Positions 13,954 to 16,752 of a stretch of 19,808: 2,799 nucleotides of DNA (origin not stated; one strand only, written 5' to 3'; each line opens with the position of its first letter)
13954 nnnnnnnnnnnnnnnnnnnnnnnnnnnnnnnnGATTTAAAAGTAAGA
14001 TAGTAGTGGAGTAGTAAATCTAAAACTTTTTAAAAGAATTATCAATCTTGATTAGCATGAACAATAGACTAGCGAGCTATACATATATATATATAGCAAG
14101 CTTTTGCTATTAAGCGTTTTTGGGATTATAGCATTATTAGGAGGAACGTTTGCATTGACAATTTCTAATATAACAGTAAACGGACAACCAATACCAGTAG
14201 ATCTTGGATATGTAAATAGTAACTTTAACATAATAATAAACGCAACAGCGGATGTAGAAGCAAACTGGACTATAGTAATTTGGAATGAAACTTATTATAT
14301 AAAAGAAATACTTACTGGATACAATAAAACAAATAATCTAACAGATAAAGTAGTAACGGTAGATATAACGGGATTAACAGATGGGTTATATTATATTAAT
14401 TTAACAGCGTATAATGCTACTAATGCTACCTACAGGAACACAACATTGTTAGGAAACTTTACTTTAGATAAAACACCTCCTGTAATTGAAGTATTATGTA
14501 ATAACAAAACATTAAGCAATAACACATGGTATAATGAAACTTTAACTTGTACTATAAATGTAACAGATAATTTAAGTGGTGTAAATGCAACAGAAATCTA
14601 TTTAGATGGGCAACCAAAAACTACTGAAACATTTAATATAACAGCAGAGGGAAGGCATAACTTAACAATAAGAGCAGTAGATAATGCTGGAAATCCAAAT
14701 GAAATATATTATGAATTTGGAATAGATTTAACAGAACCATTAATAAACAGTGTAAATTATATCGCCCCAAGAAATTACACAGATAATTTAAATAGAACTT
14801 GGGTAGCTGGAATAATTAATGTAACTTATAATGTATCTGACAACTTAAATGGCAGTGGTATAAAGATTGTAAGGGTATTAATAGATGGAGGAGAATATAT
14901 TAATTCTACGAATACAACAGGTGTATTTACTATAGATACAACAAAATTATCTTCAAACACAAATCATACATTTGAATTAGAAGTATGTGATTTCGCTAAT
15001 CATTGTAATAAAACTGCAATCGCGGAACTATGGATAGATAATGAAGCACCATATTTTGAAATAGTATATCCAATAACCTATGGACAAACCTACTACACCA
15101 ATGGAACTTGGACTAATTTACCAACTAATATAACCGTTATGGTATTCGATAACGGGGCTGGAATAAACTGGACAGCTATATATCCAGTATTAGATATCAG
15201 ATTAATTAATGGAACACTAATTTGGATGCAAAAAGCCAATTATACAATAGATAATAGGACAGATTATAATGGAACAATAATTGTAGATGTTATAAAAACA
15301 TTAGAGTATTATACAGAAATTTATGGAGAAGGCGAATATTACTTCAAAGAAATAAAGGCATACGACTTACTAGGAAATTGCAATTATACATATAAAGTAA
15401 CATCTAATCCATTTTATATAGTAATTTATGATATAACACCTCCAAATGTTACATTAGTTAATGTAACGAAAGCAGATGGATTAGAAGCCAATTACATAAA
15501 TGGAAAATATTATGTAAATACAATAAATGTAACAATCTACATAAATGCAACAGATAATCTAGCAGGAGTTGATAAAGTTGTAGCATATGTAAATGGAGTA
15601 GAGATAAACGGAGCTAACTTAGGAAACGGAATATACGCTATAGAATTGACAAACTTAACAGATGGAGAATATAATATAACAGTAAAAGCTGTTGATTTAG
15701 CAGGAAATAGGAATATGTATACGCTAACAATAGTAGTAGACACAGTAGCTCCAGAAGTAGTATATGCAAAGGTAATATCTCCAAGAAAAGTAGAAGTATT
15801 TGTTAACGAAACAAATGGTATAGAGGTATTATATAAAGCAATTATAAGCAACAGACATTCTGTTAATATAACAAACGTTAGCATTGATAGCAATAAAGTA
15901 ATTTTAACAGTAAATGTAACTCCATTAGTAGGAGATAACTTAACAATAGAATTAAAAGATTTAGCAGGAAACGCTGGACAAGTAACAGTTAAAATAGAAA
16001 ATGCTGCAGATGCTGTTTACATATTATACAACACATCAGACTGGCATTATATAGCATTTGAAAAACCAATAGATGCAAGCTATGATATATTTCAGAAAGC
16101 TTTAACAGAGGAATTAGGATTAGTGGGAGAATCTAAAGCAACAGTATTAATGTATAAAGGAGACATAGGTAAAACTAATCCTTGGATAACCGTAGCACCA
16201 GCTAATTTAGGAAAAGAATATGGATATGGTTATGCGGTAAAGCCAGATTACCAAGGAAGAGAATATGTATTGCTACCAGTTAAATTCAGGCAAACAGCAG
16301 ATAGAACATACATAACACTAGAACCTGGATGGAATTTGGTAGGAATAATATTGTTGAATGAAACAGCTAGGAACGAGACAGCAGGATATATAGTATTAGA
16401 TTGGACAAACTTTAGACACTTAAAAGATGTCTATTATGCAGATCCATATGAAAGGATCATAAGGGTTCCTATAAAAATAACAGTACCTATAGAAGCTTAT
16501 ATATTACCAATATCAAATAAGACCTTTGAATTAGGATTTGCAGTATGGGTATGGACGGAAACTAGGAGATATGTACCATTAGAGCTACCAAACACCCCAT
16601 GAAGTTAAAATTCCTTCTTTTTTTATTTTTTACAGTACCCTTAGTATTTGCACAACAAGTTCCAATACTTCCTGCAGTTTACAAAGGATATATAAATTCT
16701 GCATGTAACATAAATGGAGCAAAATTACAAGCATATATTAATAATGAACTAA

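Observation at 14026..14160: Major surface glycoprotein gene is separated from its likely ATG and promoter by a frame-breaking (TA)6 tract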

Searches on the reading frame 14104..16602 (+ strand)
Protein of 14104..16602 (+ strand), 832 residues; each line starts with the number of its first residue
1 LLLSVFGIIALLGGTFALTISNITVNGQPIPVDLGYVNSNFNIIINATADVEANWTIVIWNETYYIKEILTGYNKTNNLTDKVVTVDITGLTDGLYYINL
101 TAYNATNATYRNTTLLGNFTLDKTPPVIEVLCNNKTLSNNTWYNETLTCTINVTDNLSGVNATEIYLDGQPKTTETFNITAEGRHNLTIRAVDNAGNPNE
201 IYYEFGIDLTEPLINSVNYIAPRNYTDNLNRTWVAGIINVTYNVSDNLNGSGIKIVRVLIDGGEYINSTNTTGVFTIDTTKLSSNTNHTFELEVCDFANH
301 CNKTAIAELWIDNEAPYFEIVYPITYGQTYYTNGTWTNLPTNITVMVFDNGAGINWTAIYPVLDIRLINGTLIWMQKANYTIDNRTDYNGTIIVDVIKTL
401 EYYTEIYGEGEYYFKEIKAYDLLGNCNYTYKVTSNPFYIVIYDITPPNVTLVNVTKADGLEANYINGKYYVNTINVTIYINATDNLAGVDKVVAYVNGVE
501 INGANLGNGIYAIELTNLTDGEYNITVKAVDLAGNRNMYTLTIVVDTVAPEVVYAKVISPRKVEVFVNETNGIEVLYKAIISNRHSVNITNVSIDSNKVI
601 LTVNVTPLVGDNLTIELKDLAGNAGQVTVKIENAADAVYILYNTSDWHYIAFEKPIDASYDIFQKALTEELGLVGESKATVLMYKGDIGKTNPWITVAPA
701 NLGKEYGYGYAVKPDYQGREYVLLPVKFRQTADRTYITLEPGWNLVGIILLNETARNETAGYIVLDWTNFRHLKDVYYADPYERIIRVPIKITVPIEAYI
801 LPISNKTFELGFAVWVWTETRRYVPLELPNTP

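Call 6: find_encoding_contigs(protein=window:14104-16602:+, flank=3000, max_places=10)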
Protein window:14104-16602:+ (832 aa): 1 contig read that carries it; 1 place shown.
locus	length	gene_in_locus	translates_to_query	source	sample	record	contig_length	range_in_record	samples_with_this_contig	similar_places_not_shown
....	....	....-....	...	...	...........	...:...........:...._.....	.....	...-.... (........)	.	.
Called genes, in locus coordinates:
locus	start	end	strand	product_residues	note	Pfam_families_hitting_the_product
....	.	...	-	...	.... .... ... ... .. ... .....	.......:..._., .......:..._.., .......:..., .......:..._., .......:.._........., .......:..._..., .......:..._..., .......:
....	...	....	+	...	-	-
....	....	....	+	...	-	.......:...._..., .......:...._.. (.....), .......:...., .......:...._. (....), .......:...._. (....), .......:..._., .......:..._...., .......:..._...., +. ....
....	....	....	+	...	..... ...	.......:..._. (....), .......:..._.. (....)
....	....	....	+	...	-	-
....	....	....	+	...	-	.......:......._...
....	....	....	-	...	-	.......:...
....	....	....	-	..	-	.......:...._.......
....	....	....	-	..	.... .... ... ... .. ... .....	?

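Call 25: search_protein_families(library=pfam, proteins=[window:14104-16602:+], max_evalue=0.001)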
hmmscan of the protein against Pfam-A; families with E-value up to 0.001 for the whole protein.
window:14104-16602:+ (832 aa): 2 families
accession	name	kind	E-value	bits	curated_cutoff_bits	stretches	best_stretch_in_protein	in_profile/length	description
PF17957.7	Big_7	-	4.9e-09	37.1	24.1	1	471-527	15-70/70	Bacterial Ig domain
PF19077.6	Big_13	-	5.6e-09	36.9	27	1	489-547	40-102/102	Bacterial Ig-like domain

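Call 31: search_solved_structures(query=window:14104-16602:+, max_evalue=1)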
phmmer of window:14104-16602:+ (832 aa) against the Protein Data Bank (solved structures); distinct sequences matched with E-value up to 1: 0.

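Call 52: search_protein_families(library=ncbifam, proteins=[window:14104-16602:+], max_evalue=0.01)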
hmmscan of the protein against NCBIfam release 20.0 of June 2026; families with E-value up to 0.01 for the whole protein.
window:14104-16602:+ (832 aa): 4 families
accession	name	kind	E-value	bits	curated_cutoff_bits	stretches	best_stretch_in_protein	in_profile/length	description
NF047446.1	barrel_OmpL47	domain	7.4e-18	64.8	40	2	144-198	2-58/68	OmpL47-type beta-barrel domain-containing protein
NF047441.1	Lepto_OmpL47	equivalog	5.7e-10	39.3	250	1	93-212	204-327/336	multi-beta-barrel domain surface protein OmpL47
NF033707.1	T9SS_sortase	equivalog_domain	5.3e-09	34.3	420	1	506-547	949-990/1095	type IX secretion system sortase PorU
NF045522.1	MXAN_2561_fam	equivalog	0.0059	16.1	150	1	421-536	142-247/304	MXAN_2561 family MXYO-CTERM-anchored protein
